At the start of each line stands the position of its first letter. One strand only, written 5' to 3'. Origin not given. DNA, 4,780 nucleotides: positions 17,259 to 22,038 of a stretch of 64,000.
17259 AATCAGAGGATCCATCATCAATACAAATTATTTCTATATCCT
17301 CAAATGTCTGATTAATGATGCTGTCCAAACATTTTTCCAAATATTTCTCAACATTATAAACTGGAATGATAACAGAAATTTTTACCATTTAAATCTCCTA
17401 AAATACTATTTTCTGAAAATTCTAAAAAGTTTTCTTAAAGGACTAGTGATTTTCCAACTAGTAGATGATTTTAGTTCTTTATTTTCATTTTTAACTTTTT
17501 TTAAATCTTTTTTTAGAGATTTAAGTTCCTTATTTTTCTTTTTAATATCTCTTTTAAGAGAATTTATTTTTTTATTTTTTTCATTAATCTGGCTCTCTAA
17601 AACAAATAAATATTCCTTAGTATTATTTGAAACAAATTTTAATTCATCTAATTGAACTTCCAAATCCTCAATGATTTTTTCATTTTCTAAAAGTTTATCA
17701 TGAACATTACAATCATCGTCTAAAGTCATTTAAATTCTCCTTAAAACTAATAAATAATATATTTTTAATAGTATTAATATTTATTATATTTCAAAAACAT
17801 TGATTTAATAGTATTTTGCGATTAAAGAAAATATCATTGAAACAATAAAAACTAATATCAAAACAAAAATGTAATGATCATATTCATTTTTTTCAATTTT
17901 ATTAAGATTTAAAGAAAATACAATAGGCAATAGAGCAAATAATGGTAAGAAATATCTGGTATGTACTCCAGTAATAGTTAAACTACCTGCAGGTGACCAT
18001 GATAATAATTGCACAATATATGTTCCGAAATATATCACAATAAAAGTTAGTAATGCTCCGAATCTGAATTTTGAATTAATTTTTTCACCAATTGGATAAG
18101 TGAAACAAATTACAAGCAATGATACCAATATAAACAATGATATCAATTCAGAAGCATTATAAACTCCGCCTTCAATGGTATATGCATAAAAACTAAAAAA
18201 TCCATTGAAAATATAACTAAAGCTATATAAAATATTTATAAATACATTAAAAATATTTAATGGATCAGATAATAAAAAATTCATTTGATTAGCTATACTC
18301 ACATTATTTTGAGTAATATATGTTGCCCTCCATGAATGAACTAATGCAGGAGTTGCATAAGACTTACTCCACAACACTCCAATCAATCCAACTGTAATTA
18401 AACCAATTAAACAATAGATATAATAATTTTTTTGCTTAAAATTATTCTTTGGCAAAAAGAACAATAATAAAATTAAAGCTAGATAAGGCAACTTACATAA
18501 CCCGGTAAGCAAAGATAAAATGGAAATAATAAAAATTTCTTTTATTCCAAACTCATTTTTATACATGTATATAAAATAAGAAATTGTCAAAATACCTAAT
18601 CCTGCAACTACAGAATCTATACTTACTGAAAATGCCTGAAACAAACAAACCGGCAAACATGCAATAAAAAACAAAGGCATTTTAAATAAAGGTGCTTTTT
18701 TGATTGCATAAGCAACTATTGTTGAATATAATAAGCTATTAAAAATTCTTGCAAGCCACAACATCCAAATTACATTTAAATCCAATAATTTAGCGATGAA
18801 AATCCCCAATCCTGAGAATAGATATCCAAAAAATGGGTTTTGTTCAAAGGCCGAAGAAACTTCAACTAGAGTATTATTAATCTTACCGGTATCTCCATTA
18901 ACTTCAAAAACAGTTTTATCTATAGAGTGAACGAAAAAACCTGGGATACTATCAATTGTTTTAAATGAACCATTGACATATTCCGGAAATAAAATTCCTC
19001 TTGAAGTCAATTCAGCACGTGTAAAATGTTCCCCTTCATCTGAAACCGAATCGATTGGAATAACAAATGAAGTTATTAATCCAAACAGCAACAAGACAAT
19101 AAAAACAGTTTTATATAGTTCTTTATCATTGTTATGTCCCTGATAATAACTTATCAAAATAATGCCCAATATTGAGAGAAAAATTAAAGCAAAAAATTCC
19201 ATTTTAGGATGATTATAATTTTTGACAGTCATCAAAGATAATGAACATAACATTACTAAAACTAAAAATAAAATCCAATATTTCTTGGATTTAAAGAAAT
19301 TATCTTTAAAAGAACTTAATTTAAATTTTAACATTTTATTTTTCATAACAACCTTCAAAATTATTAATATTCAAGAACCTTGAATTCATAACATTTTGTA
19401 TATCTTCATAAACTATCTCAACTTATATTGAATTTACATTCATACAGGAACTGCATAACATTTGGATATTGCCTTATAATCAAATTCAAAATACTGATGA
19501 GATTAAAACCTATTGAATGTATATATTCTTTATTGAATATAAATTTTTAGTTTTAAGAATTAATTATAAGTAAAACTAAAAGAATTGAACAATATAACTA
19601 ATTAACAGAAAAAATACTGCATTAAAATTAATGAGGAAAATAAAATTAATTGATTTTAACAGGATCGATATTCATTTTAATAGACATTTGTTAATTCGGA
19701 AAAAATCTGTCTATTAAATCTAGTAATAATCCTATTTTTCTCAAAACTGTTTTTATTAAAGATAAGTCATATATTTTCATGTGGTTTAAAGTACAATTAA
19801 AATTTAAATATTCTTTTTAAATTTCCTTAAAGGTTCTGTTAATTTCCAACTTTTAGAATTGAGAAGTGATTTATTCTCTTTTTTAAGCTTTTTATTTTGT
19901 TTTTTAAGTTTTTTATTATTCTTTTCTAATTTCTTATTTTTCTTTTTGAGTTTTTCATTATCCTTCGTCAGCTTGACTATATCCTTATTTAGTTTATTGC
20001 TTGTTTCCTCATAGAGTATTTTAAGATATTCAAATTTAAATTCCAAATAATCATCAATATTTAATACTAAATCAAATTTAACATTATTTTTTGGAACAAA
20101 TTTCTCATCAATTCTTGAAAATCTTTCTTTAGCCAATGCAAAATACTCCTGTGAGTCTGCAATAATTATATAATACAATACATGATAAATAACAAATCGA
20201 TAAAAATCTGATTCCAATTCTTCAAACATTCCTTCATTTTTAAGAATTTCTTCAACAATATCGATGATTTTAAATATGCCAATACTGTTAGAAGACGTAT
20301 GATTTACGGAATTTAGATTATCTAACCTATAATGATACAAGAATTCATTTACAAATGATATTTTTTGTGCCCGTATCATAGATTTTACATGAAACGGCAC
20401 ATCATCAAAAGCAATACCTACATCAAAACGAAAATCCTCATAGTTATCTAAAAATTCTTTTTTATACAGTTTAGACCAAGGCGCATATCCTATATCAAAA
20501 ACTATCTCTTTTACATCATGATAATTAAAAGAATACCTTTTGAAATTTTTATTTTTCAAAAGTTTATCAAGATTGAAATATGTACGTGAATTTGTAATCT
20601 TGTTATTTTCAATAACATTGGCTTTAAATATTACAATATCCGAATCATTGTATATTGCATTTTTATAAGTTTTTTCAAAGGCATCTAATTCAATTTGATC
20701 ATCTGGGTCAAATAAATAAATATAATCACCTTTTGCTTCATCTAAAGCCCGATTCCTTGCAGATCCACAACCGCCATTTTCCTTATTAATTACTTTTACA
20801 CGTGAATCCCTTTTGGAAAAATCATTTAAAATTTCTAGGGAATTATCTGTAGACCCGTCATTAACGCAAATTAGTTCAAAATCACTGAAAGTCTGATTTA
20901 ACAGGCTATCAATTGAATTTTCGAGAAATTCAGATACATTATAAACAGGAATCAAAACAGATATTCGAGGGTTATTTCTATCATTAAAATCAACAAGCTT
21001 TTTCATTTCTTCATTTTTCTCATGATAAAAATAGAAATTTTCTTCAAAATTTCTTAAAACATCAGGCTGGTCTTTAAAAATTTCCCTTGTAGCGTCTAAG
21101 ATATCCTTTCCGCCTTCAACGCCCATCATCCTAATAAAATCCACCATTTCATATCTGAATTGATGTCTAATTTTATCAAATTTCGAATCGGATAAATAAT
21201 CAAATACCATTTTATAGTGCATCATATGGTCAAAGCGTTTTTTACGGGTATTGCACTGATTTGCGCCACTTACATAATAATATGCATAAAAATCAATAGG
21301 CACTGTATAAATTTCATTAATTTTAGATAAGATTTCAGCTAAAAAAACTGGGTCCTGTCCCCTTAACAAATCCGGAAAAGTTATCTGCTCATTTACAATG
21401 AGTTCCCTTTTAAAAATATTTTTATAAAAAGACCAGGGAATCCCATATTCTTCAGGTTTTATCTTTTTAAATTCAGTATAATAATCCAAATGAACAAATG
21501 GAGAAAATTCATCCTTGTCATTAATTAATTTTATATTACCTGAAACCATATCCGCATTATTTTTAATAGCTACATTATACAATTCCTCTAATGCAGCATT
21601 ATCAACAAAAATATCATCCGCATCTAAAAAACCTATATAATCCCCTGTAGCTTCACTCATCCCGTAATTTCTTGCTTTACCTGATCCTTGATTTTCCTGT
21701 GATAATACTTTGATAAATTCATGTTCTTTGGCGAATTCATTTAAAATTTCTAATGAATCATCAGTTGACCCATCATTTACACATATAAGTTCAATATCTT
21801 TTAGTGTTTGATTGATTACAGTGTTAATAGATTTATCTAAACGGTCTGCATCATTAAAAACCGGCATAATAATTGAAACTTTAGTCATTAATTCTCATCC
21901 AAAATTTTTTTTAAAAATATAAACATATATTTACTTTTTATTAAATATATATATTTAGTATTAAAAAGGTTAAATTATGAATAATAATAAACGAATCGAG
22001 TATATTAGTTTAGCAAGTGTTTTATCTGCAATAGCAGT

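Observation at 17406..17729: Recurrent coiled-coil plus SWK[IL]TxPLR C-terminal module, including a stand-alone 107-aa version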

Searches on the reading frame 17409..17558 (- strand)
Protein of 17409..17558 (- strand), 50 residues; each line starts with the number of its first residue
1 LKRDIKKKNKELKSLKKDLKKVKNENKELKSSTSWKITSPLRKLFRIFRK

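Call 16: find_homologous_proteins(query=A2, max_evalue=10)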
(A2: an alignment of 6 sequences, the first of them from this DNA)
Query A2 (6 sequences) (44 aa, profile of the alignment): 15 proteins with E <= 10 among 180 candidates.
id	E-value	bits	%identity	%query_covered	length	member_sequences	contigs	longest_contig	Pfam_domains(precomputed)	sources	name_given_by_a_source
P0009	2.2e-10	58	53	86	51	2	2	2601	-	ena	-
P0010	8.4e-10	56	65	52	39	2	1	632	-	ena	-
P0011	3.4e-9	54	54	84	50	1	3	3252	-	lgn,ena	-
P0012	3.4e-9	54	65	52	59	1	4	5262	-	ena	-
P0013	3.2e-8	51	79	32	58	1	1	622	-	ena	-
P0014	1.4e-7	49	79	32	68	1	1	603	-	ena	-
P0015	1.3e-6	46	54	93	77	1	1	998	-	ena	-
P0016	4.1e-6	44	52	95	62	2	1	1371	-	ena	-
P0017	1.5e-5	42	51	86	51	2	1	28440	-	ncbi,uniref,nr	ncbi:MAG: hypothetical protein Q4Q24_08455 [Methanobrevibacter ruminantium]|uniref:hypothetical prot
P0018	4.5e-5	41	53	75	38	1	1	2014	-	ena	-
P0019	1.0e-3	37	59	50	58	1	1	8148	-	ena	-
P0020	9.9e-3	33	85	30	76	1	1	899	PF00356.28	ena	-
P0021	1.1e-2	33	45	84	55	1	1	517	-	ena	-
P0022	3.0e-2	32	58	59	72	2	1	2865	-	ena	-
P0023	3.4e-2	32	52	57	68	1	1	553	-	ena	-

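Call 18: search_solved_structures(query=A2, max_evalue=10, show_alignments=5)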
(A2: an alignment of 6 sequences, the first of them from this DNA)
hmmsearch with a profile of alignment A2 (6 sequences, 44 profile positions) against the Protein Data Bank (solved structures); distinct sequences matched with E-value up to 10: 14.
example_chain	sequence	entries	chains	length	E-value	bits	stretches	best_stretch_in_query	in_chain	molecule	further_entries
7ekn_B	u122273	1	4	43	0.15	15.1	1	8-28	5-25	ipep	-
4dzm_A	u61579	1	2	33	0.15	15.1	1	4-24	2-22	COILED-COIL PEPTIDE CC-DI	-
2xny_M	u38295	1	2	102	0.19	14.8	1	5-29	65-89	M PROTEIN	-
7kl5_B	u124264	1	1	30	0.38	13.8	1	6-18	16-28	Ryanodine receptor 2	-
8rov_A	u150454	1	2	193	1.2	12.3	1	5-25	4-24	C-type lectin domain family 6 member A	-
9wt3_A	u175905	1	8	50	1.3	12.1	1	9-25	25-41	Nuclear receptor-binding factor 2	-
8p4y_A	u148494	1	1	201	1.8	11.7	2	5-29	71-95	Protein origami triangle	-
2j5u_A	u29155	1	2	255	1.8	11.7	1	5-26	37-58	MREC PROTEIN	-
8i4x_B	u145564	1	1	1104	2.2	11.4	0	5-26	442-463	Structural maintenance of chromosomes protein 6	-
2yy0_A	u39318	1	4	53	2.4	11.3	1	6-24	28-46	C-Myc-binding protein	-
7qcd_B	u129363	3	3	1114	4.2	10.5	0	5-25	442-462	Structural maintenance of chromosomes protein 6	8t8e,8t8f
7ylm_B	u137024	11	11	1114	4.2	10.5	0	5-25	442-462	SMC6 isoform 1 | Structural maintenance of chromosomes protein 6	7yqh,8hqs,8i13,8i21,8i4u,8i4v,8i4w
7tve_D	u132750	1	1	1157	4.8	10.3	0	5-25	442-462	Structural maintenance of chromosomes protein 6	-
1t6f_A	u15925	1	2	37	8.4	9.6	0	2-16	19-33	Geminin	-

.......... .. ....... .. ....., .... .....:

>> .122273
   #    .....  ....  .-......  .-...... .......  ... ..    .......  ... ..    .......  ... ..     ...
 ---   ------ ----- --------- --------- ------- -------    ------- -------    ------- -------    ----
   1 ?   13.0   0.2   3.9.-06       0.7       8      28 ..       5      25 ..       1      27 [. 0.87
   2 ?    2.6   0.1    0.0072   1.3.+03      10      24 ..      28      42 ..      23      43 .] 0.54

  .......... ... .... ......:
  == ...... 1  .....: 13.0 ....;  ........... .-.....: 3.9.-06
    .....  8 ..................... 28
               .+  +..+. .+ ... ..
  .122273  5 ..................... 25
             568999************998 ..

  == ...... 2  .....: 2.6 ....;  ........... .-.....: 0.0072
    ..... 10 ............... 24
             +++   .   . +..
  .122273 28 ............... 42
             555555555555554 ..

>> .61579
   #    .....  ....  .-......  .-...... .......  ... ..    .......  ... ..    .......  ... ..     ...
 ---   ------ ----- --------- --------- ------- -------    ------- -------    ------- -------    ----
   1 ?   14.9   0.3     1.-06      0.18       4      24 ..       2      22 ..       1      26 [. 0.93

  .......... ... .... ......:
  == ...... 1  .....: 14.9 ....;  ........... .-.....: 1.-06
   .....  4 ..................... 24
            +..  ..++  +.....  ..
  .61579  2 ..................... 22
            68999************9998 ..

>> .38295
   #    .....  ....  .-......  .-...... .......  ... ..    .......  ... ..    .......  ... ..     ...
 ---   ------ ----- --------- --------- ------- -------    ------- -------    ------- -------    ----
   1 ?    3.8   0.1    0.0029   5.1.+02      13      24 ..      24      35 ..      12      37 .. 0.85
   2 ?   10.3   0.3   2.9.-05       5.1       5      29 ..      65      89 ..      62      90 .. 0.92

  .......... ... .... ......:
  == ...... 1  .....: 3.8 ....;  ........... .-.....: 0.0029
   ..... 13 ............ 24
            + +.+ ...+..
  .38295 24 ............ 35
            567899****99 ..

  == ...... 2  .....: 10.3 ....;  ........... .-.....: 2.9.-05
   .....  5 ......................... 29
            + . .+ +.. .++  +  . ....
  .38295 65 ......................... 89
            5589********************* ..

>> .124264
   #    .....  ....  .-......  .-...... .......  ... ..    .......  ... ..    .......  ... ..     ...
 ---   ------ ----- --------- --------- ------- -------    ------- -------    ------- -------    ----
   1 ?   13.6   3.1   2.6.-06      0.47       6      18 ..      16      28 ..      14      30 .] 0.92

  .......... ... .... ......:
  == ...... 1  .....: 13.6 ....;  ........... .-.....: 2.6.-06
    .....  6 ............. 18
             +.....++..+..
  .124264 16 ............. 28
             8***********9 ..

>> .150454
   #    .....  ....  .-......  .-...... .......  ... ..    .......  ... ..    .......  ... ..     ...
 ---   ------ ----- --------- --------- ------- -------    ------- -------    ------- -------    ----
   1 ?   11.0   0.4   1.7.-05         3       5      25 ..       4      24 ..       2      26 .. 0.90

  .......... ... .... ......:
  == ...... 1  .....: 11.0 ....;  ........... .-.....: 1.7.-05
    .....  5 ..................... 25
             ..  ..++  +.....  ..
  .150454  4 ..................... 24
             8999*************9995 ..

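Call 98: search_protein_representatives(alignment_id=A6)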
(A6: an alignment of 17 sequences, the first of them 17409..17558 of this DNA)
Query: 17 sequences, 56 profile positions. Proteins with E-value up to 0.001 (for the whole library): 1909; up to 1e-10: 53; up to 1e-30: 0. The best 150 are listed.
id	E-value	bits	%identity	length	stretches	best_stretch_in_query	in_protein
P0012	1.8e-17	79.3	-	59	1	4-56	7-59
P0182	2.8e-17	78.7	-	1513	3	4-50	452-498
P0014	2.6e-16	75.5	-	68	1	7-56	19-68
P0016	9.1e-15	70.6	-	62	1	2-56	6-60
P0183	3.8e-14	68.6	-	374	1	7-56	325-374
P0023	5.8e-14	68.0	-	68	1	3-56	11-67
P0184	8.2e-14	67.5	-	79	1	2-56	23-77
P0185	2.5e-13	66.0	-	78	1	2-55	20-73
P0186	3.4e-13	65.6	-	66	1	4-56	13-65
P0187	6.2e-13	64.7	-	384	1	2-56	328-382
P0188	1.2e-12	63.8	-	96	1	3-54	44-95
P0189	1.5e-12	63.4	-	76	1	2-56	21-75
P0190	1.7e-12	63.3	-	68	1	2-53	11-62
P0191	1.9e-12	63.2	-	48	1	11-55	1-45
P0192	1.9e-12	63.1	-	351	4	15-54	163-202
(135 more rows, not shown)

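Call 101: find_encoding_contigs(protein=P0017, flank=4000, max_places=2)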
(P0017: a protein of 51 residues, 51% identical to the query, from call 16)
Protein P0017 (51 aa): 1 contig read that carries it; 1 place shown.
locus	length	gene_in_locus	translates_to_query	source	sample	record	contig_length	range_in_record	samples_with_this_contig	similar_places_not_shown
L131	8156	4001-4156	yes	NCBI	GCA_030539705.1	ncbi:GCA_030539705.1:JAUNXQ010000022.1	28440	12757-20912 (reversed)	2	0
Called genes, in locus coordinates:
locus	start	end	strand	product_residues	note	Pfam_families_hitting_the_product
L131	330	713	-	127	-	PF12760:Zn_ribbon_IS1595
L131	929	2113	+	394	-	PF01996:F420_ligase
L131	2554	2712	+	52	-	-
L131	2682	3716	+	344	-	-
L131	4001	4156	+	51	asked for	-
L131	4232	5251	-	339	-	PF00709:Adenylsucc_synt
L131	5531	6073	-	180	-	-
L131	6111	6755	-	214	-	-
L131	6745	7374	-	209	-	PF21831:DUF6891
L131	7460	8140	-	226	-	PF21813:DUF6882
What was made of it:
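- At least one of them (P0017) follows two Pfam-less ORFs as if a gene had been disrupted (call 101).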

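Call 102: find_encoding_contigs(protein=P0012, flank=4000, max_places=2)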
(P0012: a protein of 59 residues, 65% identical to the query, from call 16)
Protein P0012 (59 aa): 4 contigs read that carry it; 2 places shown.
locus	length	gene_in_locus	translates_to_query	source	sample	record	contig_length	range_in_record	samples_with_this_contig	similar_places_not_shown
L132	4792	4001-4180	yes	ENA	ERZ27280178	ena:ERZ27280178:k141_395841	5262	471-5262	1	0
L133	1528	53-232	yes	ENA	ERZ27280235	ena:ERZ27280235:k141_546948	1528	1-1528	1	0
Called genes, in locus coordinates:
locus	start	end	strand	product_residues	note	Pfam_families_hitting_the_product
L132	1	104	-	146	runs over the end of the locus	PF01877:RNA_binding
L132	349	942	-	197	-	PF00827:Ribosomal_L15e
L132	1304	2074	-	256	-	PF00230:MIP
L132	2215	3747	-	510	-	PF09959:DUF2193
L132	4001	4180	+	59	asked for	-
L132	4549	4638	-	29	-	PF00438:S-AdoMet_synt_N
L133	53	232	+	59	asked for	-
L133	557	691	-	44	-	PF00438:S-AdoMet_synt_N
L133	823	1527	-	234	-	?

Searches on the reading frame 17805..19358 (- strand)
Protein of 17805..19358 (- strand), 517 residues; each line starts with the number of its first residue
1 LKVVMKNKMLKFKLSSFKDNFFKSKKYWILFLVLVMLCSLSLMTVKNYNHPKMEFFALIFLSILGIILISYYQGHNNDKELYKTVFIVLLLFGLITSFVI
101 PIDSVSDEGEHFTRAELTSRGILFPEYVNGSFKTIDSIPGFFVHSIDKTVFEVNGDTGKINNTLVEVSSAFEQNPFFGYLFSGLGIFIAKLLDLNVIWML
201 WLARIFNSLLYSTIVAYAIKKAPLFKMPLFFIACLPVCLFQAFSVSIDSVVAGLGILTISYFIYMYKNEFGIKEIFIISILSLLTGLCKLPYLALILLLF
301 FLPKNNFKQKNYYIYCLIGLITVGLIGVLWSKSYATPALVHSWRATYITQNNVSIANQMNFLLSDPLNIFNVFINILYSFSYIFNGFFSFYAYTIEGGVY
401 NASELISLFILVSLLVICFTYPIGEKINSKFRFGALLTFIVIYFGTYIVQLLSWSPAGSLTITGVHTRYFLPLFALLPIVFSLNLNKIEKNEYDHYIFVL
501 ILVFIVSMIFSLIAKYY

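Call 5: search_protein_families(library=pfam, proteins=[window:17805-19358:-], max_evalue=0.01)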
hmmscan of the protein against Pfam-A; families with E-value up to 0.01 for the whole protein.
window:17805-19358:- (517 aa): 1 family
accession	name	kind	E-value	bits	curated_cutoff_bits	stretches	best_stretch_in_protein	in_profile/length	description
PF09913.15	DUF2142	-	1.3e-32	113.5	30.1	1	90-477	1-395/395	Predicted membrane protein (DUF2142)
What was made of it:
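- Checked: The stated neighbours are correct: DUF2142 at 17805-19358 and a GT2 fusion at 15556-17388 (call 5).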

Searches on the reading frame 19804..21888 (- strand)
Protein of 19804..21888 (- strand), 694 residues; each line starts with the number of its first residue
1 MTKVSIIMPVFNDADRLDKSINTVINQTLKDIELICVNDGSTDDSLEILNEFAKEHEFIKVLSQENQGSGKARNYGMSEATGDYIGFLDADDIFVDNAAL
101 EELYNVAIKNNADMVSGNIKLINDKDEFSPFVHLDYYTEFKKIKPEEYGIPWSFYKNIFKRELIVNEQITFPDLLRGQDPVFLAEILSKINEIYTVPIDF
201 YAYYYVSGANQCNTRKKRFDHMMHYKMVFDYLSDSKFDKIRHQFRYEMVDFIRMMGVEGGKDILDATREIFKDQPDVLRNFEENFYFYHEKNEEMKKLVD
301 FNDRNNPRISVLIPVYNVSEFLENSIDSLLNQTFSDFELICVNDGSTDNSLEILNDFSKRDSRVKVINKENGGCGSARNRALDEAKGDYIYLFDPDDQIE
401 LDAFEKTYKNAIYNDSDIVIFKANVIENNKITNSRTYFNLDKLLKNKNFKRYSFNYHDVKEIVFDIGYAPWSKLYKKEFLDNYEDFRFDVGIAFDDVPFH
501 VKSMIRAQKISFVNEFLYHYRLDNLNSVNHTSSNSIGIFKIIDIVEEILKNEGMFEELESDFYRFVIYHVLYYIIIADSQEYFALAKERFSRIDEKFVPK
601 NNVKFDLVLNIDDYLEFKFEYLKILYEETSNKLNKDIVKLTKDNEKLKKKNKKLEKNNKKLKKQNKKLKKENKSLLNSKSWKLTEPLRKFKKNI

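Call 5: search_protein_families(library=pfam, proteins=[window:19804-21888:-], max_evalue=0.01)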
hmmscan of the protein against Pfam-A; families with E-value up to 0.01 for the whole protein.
window:19804-21888:- (694 aa): 5 families
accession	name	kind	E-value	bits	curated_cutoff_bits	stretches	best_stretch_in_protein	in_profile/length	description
PF00535.33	Glycos_transf_2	-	2.5e-73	246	23.3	2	5-134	1-130/168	Glycosyl transferase family 2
PF10111.15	Glyco_tranf_2_2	-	2.1e-21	77.1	27.3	2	310-412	1-111/276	Glycosyltransferase like family 2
PF13641.12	Glyco_tranf_2_3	-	4.8e-21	76.3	27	2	307-513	1-204/230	Glycosyltransferase like family 2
PF13704.12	Glyco_tranf_2_4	-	1.5e-06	29.1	27.5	0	12-95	2-85/98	Glycosyl transferase family 2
PF11559.13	ADIP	-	0.0029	18.1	34.3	1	626-691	57-121/151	Afadin- and alpha -actinin-Binding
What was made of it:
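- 19804..21888 (-): 694-aa double GT2 that ends in a coil plus foot. The module covers about residues 618-694 (nt 19807-20037), ending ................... Asn occupies successive 'a' positions and Leu the 'd' positions. Two GT2 stretches (call 5).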

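Call 80: search_protein_families(library=ncbifam, proteins=[window:19804-21888:-], max_evalue=0.01)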
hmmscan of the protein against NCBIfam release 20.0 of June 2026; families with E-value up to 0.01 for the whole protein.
window:19804-21888:- (694 aa): 30 families (the best 25 are shown)
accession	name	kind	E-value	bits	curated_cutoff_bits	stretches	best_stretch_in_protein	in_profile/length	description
NF007482.0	PRK10073.1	equivalog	7.7e-75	251.9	423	2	305-563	4-254/334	glycosyltransferase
NF047683.1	TeichurnBiosyTuaG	equivalog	2.4e-48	165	400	2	304-415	3-115/252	teichuronic acid biosynthesis protein TuaG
TIGR03937.1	PgaC_IcaA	equivalog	6.8e-44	150.4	422.3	2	284-405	22-144/407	poly-beta-1,6-N-acetyl-D-glucosamine synthase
NF041875.1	EPS_EpsD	equivalog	2e-38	132.6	370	2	4-141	1-138/325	exopolysaccharide biosynthesis glycosyltransferase EpsD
NF053739.1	GlytfEpsEBac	equivalog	7.3e-37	126.8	450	2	307-406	1-102/265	glycosyltransferase EpsE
NF050050.1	ProtGlycPglI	equivalog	3.2e-31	108.8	500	2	1-119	1-119/306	GalNAc(5)-diNAcBac-PP-undecaprenol beta-1,3-glucosyltransferase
NF041394.1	GtaseAglG_Halo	equivalog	3.1e-26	92.4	440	2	3-125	2-127/304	glucosyl-dolichyl phosphate glucuronosyltransferase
TIGR03111.1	glyc2_xrt_Gpos1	hypoth_equivalog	5.8e-25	88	363.95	2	303-454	45-197/439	TIGR03111 family XrtG-associated glycosyltransferase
TIGR04283.1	glyco_like_mftF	equivalog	8.7e-25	87.6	182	2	4-111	1-101/221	TIGR04283 family arsenosugar biosynthesis glycosyltransferase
NF038302.1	EPS_HpsE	equivalog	4.1e-22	78.5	300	2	3-107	2-111/307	hormogonium polysaccharide biosynthesis glycosyltransferase HpsE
NF038299.1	EPS_HpsN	equivalog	7.4e-22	77.7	425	2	307-446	1-140/317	hormogonium polysaccharide biosynthesis glycosyltransferase HpsN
NF047588.1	GlcsyltransPgfSStrep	equivalog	6.1e-21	74.9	500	2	308-399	2-98/308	glycosyltransferase PgfS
NF007453.0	PRK10018.1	equivalog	1.8e-20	73.8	382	2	304-399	3-99/280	colanic acid biosynthesis glycosyltransferase WcaA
NF007986.1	PRK10714.1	equivalog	6.1e-20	71.5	529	2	2-91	6-100/316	undecaprenyl-phosphate 4-deoxy-4-formamido-L-arabinose transferase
TIGR04017.1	WcaA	equivalog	7.8e-20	71.6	495.75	2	305-399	3-98/279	colanic acid biosynthesis glycosyltransferase WcaA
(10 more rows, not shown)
